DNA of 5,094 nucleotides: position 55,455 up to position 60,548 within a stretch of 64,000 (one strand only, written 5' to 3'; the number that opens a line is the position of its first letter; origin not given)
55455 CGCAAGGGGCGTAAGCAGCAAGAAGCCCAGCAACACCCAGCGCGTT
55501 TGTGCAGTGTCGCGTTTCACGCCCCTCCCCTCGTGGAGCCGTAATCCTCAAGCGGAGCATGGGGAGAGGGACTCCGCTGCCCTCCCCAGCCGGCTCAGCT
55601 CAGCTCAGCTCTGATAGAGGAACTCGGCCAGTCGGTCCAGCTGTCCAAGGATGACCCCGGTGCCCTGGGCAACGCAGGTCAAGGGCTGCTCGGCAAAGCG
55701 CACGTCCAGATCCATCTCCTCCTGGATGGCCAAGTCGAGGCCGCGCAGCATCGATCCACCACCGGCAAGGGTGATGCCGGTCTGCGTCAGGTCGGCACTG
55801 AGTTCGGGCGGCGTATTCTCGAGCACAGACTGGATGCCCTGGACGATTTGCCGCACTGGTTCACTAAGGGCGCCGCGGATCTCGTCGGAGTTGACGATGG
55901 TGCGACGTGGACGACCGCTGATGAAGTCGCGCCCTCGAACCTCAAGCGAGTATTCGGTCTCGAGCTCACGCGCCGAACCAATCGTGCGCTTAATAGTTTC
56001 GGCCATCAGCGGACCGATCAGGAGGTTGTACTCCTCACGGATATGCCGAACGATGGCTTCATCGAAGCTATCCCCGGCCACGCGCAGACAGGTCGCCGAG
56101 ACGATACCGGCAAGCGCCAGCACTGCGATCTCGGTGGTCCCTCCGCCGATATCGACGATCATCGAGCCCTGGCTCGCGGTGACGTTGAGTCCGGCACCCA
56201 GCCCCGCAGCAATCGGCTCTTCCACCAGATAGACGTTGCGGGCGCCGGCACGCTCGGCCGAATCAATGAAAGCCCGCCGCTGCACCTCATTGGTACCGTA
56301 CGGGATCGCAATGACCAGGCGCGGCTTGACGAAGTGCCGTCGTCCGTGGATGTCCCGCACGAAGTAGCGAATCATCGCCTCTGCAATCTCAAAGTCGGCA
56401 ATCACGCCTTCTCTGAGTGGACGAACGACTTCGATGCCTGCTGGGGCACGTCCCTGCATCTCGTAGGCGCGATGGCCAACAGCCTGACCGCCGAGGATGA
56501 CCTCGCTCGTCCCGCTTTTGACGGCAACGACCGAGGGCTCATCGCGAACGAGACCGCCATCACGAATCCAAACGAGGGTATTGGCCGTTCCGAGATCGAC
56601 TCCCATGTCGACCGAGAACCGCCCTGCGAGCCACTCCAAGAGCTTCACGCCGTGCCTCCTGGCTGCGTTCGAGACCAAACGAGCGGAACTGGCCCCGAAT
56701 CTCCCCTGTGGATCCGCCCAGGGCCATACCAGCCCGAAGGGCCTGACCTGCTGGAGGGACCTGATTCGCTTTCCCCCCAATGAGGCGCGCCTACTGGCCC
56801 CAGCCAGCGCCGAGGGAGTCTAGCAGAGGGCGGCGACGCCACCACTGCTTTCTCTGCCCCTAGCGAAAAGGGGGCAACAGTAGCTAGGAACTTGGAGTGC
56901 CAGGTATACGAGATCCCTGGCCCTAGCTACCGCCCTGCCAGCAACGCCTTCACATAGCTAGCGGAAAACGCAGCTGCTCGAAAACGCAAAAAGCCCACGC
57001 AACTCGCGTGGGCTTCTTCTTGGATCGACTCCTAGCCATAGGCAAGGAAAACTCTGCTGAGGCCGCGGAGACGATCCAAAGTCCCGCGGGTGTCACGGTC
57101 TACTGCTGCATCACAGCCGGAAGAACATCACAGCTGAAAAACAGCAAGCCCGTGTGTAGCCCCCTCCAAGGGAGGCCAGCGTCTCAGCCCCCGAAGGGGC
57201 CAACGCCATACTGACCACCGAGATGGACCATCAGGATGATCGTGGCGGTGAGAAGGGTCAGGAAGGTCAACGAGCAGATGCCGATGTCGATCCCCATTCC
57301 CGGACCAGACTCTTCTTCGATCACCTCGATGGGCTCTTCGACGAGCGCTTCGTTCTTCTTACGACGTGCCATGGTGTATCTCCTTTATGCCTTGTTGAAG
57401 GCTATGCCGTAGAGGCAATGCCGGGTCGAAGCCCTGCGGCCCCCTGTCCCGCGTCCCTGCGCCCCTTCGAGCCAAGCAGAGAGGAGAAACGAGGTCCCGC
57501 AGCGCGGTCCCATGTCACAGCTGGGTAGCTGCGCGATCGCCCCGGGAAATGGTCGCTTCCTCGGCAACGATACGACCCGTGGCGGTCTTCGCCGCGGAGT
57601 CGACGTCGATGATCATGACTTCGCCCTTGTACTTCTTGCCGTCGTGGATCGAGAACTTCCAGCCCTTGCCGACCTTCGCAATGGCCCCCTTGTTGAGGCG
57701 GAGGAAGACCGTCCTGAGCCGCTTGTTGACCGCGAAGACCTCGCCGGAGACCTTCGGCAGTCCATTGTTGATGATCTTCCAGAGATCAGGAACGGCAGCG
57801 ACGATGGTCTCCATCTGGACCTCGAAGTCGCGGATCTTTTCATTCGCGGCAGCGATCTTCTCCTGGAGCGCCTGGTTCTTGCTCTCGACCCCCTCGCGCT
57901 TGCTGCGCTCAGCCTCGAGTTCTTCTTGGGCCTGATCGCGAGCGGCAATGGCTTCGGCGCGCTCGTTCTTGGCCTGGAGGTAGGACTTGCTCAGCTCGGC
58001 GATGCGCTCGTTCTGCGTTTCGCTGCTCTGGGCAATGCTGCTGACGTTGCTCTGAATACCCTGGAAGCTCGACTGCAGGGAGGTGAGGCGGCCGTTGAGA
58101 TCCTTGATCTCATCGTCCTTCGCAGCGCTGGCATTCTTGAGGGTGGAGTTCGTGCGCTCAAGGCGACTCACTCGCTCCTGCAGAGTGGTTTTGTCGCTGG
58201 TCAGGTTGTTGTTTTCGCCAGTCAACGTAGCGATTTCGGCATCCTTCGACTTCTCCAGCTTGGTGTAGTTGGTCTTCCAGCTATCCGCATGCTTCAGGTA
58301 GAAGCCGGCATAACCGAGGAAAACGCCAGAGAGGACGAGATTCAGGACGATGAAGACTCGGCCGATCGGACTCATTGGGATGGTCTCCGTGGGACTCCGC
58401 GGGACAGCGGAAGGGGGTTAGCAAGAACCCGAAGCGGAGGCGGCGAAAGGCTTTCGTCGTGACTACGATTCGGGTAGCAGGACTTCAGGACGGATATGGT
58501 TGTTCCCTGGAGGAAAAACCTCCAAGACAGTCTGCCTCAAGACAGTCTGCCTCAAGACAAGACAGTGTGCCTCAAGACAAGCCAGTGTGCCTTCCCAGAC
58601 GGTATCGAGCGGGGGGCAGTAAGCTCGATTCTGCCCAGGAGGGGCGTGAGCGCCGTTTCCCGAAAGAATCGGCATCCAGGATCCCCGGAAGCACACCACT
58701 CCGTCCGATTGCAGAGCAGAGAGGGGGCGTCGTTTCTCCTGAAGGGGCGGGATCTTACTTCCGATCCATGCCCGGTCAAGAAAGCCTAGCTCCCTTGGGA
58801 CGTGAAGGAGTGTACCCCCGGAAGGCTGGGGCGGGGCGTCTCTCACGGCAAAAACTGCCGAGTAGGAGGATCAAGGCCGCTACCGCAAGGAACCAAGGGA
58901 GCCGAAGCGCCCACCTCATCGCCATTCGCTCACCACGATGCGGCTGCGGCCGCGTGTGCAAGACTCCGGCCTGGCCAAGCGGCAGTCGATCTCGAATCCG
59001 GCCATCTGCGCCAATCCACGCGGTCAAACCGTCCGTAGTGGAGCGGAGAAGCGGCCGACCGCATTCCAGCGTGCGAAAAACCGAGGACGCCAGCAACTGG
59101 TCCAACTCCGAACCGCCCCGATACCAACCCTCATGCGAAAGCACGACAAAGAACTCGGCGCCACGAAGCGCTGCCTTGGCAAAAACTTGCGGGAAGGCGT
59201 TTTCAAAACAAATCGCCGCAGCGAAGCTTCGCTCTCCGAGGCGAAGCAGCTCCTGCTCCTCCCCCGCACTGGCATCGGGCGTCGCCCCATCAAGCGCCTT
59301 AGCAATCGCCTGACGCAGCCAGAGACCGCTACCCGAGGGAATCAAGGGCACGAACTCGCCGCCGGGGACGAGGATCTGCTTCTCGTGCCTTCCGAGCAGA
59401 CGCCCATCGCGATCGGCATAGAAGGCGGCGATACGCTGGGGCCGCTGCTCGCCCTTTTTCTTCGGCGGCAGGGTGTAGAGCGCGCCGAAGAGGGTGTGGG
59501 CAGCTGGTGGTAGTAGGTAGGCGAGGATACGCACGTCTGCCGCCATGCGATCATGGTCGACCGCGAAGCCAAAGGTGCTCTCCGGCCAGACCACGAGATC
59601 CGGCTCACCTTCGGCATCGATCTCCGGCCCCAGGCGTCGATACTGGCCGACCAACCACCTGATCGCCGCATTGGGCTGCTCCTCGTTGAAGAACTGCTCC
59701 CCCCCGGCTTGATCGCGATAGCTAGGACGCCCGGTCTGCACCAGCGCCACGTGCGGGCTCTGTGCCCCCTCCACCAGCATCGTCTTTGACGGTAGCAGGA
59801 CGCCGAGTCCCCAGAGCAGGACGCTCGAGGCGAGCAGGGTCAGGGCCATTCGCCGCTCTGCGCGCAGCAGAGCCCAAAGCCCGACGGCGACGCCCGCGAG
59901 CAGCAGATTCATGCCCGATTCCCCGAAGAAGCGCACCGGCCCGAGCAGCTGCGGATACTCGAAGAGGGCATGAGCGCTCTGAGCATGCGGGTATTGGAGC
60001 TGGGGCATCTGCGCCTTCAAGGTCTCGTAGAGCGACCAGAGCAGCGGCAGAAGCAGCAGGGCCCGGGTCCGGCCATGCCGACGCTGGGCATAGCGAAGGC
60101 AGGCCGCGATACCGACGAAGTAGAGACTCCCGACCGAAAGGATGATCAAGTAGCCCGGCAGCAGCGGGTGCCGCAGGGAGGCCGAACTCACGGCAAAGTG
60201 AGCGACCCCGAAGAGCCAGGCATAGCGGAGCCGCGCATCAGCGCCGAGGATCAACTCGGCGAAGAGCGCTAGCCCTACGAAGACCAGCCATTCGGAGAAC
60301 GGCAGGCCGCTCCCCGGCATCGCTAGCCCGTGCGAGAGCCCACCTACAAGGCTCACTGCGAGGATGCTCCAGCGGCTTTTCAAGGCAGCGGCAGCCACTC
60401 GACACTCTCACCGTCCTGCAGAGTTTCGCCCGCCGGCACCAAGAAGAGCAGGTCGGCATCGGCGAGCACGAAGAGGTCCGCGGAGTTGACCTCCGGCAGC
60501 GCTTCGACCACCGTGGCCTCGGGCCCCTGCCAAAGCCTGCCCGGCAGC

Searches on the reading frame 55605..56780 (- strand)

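Call 44: search_protein_families(library=pfam, proteins=[window:55605-56780:-], max_evalue=0.00001)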
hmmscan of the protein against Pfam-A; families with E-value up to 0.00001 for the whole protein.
window:55605-56780:- (391 aa): 4 families
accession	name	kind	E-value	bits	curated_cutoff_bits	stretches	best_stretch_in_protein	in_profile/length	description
PF06723.19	MreB_Mbl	-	1.2e-124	415.9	27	1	57-384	2-325/327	MreB/Mbl protein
PF00012.26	HSP70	-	3.6e-13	49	20.6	1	155-252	136-239/599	Hsp70 protein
PF14450.12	FtsA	-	5e-09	37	31.8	1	208-365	2-112/127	Cell division protein FtsA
PF00022.25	Actin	-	4.7e-08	32.5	27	0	82-257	31-196/410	Actin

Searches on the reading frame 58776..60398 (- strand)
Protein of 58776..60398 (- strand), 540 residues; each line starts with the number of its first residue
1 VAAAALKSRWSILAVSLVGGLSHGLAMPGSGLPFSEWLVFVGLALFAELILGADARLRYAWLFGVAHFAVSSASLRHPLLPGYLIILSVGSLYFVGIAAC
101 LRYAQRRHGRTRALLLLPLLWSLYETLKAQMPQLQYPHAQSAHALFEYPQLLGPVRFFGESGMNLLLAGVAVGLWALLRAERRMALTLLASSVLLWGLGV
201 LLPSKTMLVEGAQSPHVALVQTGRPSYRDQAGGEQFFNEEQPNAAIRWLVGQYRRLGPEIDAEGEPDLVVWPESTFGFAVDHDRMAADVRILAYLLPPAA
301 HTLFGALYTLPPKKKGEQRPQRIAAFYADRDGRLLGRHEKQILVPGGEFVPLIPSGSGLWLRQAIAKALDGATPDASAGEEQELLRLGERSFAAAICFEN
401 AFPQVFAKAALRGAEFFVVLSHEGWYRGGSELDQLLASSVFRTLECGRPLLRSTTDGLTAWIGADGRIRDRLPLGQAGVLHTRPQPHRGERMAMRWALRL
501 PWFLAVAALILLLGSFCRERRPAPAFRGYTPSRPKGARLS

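Call 44: search_protein_families(library=pfam, proteins=[window:58776-60398:-], max_evalue=0.00001)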
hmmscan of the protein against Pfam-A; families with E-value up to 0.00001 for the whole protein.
window:58776-60398:- (540 aa): 2 families
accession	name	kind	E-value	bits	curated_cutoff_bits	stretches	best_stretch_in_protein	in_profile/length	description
PF20154.4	LNT_N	-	1e-12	48.9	27.1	1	24-172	6-158/159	Apolipoprotein N-acyltransferase N-terminal domain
PF00795.27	CN_hydrolase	-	1.1e-08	35.2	23.2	1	267-480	34-242/256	Carbon-nitrogen hydrolase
